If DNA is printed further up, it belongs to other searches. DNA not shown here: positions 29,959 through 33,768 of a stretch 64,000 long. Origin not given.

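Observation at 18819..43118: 24.3-kb eight-gene coupled operon interleaving DISARM class 1-like, Mokosh type I-like, HNH-ParB and DruE-like parts behind a single methyltransferase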

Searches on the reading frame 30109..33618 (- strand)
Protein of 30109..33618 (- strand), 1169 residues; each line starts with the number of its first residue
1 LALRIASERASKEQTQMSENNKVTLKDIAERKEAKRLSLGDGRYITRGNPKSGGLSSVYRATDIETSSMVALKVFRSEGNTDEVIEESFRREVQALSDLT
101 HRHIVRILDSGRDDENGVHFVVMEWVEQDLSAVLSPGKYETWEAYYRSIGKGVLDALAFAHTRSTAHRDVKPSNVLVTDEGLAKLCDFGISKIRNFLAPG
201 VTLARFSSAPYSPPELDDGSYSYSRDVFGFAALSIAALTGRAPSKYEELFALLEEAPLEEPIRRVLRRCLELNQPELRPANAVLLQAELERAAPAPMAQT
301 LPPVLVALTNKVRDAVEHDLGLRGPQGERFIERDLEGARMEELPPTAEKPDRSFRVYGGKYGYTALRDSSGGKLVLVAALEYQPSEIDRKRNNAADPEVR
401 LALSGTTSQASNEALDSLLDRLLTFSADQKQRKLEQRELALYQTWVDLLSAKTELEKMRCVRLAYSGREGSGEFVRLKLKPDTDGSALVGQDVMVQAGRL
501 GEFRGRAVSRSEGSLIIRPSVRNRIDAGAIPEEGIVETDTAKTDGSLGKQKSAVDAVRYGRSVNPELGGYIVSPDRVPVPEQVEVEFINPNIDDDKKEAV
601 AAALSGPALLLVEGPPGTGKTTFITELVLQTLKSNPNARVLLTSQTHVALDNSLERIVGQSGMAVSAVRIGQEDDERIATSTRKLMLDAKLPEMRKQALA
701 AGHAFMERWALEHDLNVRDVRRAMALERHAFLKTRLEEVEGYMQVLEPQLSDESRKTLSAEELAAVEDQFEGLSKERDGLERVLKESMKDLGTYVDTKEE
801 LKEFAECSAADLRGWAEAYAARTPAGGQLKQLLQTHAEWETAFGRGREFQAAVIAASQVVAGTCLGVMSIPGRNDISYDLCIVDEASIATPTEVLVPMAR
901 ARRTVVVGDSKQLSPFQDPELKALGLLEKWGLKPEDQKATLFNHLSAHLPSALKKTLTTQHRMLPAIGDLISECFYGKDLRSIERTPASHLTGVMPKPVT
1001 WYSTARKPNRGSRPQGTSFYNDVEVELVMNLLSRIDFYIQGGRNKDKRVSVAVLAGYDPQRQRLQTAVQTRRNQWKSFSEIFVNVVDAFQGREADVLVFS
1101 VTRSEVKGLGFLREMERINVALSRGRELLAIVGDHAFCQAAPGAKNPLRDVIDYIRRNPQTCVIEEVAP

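Call 3: search_protein_families(library=padloc, proteins=[window:30109-33618:-], max_evalue=0.001)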
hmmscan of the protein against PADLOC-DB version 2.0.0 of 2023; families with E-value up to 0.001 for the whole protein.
window:30109-33618:- (1169 aa): 38 families (the best 25 are shown)
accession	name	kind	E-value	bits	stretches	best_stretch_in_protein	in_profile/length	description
PDLC03920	MkoA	-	1.6e-233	776.4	1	39-1165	7-1108/1112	-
PDLC03921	MkoA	-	1.8e-121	405.1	2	420-1161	848-1592/1607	-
PDLC04042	PD-T4-6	-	2.8e-41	140.1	1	41-263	8-231/292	-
PDLC04053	PD-T4-6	-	2.3e-39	133.7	1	42-255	9-222/311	-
PDLC04061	PD-T4-6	-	5.1e-39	133.1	1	34-193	8-169/510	-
PDLC04138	mad6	-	4.6e-37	126.2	1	51-279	60-301/659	mads_6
PDLC04054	PD-T4-6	-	2.1e-35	120.8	1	51-264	19-232/347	-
PDLC04043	PD-T4-6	-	8.8e-35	118.6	1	41-248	14-221/452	-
PDLC04060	PD-T4-6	-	5.9e-33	112.5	1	42-242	8-207/486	-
PDLC04039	PD-T4-6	-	6.6e-30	102.5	1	52-253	24-224/458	-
PDLC04047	PD-T4-6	-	1.4e-29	101.2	1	52-248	20-216/327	-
PDLC04048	PD-T4-6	-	4.1e-29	100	1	43-243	11-211/354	-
PDLC04057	PD-T4-6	-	7.5e-29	99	1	42-249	8-215/443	-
PDLC04055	PD-T4-6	-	1.7e-28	97.7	1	51-194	79-222/496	-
PDLC04041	PD-T4-6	-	2.1e-28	97.8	1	51-261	37-250/443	-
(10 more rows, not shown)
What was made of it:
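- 30109..33570 (-): Embedded cargo 2a: mkoA (Mokosh type I), Ser/Thr kinase + SF1 (Upf1/IGHMBP2-like) helicase, 1153 aa. PADLOC MkoA PDLC03920 at 1.6e-233, covering profile positions 7-1108 of 1112 (call 3).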

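Call 4: search_protein_families(library=pfam, proteins=[window:30109-33618:-], max_evalue=0.01)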
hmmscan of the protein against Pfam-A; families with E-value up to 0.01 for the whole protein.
window:30109-33618:- (1169 aa): 11 families
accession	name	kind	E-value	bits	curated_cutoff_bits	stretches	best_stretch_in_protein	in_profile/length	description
PF13086.12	AAA_11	-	4.7e-38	131.9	27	1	592-916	2-253/257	AAA domain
PF13087.12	AAA_12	-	2e-35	122.6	27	1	939-1135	3-194/195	AAA domain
PF00069.31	Pkinase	-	7.9e-32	111.1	31.7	1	52-245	9-198/263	Protein kinase domain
PF07714.23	PK_Tyr_Ser-Thr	-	3.4e-17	63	23.1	1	56-243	13-204/258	Protein tyrosine and serine/threonine kinase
PF13604.12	AAA_30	-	2.5e-09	37.6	27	1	594-667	4-75/191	AAA domain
PF13245.12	AAA_19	-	4.3e-09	37.1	25.1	1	597-914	2-130/134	AAA domain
PF01443.25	Viral_helicase1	-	3.6e-07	30.7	21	0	611-648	2-37/228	Viral superfamily 1 RNA helicase core domain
PF00580.27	UvrD-helicase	-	0.00022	21.5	23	1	596-708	5-88/271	UvrD/REP helicase N-terminal domain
PF13401.12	AAA_22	-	0.0035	18.1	27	0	606-664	4-61/130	AAA domain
PF25199.1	nSTAND_NTPase5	-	0.0054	17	34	0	605-660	39-93/145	Novel STAND NTPase 5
PF02562.22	PhoH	-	0.0078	16.2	27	0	598-653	10-64/205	PhoH-like protein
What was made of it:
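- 30109..33570 (-): Pfam Pkinase, AAA_11 and AAA_12 (call 4).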

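Call 5: search_protein_families(library=ncbifam, proteins=[window:30109-33618:-], max_evalue=0.01)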
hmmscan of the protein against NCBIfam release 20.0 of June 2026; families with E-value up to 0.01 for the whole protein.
window:30109-33618:- (1169 aa): 17 families
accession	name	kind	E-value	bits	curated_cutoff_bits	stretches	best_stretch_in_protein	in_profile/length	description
TIGR00376.1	TIGR00376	hypoth_equivalog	1.2e-57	195.8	348.9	2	855-1159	344-631/639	IGHMBP2 family helicase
NF033483.0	PknB_PASTA_kin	equivalog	1.1e-38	133.7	450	1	41-243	6-207/563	Stk1 family PASTA domain-containing Ser/Thr kinase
NF040671.1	PLuB_AAA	exception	4.4e-31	107.2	999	2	872-1141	957-1238/1256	PLuB system helicase-like protein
NF047741.1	antiphage_MADS6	equivalog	8.5e-29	100.5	460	2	148-294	303-462/612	methylation-associated defense system protein kinase MAD6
NF052427.1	StpK7MSMEG_1200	equivalog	6e-25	87.7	900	1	52-246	17-211/601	serine/threonine protein kinase StpK7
TIGR03903.1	TOMM_kin_cyc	equivalog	4.5e-22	77.8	705.75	1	65-193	1-131/1267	TOMM system kinase/cyclase fusion protein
NF038150.1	lanthi_synth_IV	equivalog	1.6e-17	63.1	650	1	32-278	179-427/851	class IV lanthionine synthetase LanL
NF053615.1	SerThrKinAfsKStmc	equivalog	3.3e-12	45.9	1300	1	51-289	22-264/809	protein serine/threonine kinase AfsK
NF058533.1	antiphage_ProA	equivalog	4.2e-11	41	1500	2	877-915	1303-1341/1903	anti-phage protein ProA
NF042953.1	Hhe_antiphage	equivalog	6.1e-11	40.5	2000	1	875-915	1279-1319/1797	DUF4011 domain-containing anti-phage protein Hhe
TIGR01447.1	recD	equivalog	1.6e-08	33.6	310.15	1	585-646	142-205/597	exodeoxyribonuclease V subunit alpha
NF009651.0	PRK13184.1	equivalog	1.6e-08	33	839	1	52-194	12-163/932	serine/threonine-protein kinase PknD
NF038151.1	lanthi_synth_III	equivalog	6e-08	31.5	575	1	58-281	236-474/833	class III lanthionine synthetase LanKC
NF033442.0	BREX_PglW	equivalog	1.1e-06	26.7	990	1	83-253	251-438/1391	BREX system serine/threonine kinase PglW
TIGR01448.2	helicase_RecD2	equivalog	3.6e-06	25.4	500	1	591-643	316-365/713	SF1B family DNA helicase RecD2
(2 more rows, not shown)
